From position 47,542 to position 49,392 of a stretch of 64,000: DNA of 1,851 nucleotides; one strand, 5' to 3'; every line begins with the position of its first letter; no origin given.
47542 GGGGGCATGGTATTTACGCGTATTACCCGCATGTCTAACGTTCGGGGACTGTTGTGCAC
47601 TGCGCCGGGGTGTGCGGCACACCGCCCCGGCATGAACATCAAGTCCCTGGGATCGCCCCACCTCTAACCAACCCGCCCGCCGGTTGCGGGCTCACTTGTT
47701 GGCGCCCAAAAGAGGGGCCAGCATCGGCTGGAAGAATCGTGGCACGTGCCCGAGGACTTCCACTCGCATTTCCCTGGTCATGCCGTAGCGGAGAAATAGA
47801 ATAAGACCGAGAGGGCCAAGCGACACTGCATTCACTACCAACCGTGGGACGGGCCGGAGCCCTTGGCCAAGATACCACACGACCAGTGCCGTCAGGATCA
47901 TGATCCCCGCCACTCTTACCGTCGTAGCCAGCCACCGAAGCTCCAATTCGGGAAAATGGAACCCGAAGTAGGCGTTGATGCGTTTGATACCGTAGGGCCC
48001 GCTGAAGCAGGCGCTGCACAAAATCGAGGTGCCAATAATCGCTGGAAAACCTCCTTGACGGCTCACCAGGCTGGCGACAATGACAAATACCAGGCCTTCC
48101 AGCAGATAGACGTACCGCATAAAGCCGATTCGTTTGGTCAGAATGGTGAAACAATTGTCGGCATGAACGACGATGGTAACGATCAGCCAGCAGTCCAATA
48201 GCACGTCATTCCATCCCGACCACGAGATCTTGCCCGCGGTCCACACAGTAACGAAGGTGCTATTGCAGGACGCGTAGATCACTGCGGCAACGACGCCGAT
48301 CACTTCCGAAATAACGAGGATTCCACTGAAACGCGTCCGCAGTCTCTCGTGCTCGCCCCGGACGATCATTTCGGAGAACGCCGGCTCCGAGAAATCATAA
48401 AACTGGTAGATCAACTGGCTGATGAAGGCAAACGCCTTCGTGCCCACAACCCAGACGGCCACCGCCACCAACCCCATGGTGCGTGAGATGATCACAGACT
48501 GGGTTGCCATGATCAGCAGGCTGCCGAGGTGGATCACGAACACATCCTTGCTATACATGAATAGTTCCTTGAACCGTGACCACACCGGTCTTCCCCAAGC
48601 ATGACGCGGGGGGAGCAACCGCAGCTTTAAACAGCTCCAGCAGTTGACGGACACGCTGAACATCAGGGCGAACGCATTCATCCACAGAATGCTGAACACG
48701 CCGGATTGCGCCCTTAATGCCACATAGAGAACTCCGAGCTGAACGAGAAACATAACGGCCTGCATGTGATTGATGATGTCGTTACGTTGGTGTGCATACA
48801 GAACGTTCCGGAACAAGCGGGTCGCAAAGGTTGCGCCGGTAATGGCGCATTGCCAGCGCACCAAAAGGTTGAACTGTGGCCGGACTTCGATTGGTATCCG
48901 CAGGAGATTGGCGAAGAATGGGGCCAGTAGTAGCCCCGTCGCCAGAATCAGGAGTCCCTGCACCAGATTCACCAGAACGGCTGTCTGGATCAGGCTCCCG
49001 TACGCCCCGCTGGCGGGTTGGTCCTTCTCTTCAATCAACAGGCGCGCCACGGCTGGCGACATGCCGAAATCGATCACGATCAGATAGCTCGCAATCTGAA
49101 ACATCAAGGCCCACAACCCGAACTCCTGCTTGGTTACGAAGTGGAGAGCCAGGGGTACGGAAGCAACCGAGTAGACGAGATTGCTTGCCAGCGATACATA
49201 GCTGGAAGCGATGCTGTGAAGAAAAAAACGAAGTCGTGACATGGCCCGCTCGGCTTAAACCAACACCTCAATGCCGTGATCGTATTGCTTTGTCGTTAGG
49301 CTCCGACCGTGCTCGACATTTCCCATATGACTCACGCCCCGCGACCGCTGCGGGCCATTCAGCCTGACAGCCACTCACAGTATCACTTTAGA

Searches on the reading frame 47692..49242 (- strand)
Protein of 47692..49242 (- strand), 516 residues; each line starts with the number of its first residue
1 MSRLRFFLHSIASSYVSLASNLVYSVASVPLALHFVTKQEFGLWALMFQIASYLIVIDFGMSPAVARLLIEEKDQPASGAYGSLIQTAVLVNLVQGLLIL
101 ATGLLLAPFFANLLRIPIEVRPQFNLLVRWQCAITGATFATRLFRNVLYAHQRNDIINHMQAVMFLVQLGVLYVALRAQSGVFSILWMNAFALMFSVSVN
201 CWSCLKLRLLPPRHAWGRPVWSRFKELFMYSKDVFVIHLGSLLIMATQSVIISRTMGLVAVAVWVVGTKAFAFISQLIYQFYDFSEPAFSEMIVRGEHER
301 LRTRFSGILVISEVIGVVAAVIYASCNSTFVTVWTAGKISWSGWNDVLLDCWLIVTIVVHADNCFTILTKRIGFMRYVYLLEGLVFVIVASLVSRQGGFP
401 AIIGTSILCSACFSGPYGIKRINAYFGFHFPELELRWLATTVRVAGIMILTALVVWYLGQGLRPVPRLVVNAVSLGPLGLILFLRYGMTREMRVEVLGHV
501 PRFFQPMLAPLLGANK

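Call 9: search_protein_families(library=pfam, proteins=[window:47692-49242:-])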
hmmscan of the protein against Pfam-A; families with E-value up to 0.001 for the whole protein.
window:47692-49242:- (516 aa): 0 families

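Call 37: search_protein_families(library=ncbifam, proteins=[window:47692-49242:-], max_evalue=0.01)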
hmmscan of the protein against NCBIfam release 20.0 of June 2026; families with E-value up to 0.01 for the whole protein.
window:47692-49242:- (516 aa): 1 family
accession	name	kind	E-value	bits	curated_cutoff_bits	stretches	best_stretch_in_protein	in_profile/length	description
NF041503.1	WZX_like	subfamily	4.7e-10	39.1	300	2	14-67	2-55/429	O-unit flippase-like protein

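Call 38: search_protein_families(library=pfam, proteins=[window:47692-49242:-], max_evalue=1)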
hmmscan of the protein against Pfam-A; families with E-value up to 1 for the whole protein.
window:47692-49242:- (516 aa): 1 family
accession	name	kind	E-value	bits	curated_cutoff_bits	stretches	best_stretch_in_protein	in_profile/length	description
PF14689.11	SPOB_a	-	0.16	12.1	28.1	1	150-170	17-37/62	Sensor_kinase_SpoOB-type, alpha-helical domain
